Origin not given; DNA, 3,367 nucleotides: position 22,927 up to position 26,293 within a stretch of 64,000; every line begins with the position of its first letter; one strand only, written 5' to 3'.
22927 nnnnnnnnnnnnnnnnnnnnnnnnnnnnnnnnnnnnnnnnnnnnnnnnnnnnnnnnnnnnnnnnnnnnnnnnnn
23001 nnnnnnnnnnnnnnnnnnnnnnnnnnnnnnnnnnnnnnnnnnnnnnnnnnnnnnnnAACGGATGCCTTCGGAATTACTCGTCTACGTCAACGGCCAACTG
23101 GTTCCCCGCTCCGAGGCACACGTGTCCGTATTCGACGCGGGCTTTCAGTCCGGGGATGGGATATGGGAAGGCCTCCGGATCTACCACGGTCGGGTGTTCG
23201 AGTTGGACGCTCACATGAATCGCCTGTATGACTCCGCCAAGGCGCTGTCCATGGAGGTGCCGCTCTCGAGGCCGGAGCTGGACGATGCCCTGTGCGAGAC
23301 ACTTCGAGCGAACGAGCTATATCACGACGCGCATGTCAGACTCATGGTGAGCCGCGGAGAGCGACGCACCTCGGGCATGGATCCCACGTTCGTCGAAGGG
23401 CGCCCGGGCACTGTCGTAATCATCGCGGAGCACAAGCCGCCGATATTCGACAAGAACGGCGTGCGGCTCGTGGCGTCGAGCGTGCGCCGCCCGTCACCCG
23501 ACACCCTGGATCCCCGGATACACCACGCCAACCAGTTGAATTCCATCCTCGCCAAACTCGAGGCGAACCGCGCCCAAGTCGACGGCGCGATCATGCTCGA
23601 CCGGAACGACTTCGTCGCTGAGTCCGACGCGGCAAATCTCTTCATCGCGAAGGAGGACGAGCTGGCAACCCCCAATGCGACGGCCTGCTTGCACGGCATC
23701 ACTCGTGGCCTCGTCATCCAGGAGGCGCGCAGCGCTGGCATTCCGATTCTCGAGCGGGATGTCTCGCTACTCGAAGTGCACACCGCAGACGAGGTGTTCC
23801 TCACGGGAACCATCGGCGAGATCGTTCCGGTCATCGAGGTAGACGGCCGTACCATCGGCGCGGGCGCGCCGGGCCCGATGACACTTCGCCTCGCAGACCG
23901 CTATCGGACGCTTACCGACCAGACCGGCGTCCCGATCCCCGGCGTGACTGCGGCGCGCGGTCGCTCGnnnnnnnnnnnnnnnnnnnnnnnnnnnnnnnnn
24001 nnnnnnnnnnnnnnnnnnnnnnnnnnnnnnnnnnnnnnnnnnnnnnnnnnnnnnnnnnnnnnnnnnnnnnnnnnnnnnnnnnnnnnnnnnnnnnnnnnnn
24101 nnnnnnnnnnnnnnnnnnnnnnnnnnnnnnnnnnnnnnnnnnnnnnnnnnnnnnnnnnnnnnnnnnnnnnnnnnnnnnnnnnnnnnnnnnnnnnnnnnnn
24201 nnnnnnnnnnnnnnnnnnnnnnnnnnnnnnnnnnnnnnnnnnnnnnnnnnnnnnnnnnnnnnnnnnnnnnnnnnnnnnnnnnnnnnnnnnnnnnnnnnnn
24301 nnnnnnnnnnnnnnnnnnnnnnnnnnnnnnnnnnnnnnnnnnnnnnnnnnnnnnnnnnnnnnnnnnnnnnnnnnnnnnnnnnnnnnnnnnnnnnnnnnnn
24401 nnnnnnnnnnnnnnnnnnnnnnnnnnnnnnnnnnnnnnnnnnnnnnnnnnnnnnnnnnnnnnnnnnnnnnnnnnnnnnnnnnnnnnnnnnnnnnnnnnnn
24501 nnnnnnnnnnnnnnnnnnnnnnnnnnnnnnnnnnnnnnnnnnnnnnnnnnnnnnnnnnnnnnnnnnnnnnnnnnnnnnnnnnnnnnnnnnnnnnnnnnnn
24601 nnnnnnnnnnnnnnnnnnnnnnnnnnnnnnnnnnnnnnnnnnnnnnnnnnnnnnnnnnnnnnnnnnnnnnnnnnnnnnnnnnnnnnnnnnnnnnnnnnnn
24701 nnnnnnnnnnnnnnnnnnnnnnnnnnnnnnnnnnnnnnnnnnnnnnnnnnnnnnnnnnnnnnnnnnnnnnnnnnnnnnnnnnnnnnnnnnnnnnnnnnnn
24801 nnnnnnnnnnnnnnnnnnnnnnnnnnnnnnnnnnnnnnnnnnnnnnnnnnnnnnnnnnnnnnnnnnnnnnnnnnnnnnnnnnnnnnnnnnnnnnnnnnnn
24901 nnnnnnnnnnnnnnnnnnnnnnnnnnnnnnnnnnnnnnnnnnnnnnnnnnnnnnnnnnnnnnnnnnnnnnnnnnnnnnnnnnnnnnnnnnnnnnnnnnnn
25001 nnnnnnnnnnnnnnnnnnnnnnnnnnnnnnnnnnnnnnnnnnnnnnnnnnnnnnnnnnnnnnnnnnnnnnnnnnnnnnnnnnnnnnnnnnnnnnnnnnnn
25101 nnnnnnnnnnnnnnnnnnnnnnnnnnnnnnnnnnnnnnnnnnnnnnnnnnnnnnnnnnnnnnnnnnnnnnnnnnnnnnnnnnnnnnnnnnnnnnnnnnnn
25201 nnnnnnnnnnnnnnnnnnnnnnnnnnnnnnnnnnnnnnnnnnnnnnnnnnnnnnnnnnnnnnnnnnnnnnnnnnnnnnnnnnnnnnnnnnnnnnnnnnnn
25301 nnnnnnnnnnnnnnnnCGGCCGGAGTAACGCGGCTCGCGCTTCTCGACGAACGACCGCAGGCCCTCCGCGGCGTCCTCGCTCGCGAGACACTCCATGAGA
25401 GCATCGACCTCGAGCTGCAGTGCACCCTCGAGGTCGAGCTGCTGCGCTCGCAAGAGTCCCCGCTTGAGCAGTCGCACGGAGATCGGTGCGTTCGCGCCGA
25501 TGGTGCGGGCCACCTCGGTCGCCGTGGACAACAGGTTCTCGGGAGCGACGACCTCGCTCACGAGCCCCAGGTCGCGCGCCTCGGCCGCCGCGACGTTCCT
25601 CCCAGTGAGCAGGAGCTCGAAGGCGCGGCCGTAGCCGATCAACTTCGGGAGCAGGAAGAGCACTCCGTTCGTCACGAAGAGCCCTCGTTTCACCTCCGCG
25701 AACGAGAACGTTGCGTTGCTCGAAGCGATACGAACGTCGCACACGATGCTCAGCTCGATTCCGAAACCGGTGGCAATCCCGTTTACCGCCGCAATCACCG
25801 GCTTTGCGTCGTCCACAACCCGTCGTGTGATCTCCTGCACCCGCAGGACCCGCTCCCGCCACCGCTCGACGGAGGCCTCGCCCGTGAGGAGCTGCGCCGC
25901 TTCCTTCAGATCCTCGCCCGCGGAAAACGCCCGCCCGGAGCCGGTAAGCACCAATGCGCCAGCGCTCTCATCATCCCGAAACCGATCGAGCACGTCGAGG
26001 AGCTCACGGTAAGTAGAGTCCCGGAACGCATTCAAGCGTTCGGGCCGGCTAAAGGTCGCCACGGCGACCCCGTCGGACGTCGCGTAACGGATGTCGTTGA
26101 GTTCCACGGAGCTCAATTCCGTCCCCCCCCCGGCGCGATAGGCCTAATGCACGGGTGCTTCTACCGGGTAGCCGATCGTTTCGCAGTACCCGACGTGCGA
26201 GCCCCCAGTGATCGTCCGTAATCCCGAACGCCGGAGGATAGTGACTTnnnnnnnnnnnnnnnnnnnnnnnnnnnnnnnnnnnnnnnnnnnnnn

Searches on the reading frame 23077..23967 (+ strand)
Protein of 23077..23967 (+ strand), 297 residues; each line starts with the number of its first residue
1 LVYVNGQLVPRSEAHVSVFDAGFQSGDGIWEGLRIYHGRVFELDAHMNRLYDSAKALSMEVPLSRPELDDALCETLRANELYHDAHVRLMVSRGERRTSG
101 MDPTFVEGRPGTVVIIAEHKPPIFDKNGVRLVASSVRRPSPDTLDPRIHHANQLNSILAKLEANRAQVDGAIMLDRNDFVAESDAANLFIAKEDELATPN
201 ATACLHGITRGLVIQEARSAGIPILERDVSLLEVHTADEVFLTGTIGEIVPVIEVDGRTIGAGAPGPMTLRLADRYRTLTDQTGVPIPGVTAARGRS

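Call 24: search_protein_families(library=pfam, proteins=[window:23077-23967:+], max_evalue=0.001)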
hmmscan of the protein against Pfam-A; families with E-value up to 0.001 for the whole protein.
window:23077-23967:+ (297 aa): 1 family
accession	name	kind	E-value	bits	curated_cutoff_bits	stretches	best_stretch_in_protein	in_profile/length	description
PF01063.24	Aminotran_4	-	4.6e-52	177.5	28.5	1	28-254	1-222/223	Amino-transferase class IV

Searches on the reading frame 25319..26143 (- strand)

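Call 24: search_protein_families(library=pfam, proteins=[window:25319-26143:-], max_evalue=0.001)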
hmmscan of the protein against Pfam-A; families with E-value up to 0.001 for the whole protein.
window:25319-26143:- (275 aa): 2 families
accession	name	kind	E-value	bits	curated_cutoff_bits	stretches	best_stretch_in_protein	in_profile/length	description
PF00378.25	ECH_1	-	5.9e-60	203.1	27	1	23-274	3-249/251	Enoyl-CoA hydratase/isomerase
PF16113.10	ECH_2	-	1.7e-35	123.6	27.2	2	27-204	2-177/335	Enoyl-CoA hydratase/isomerase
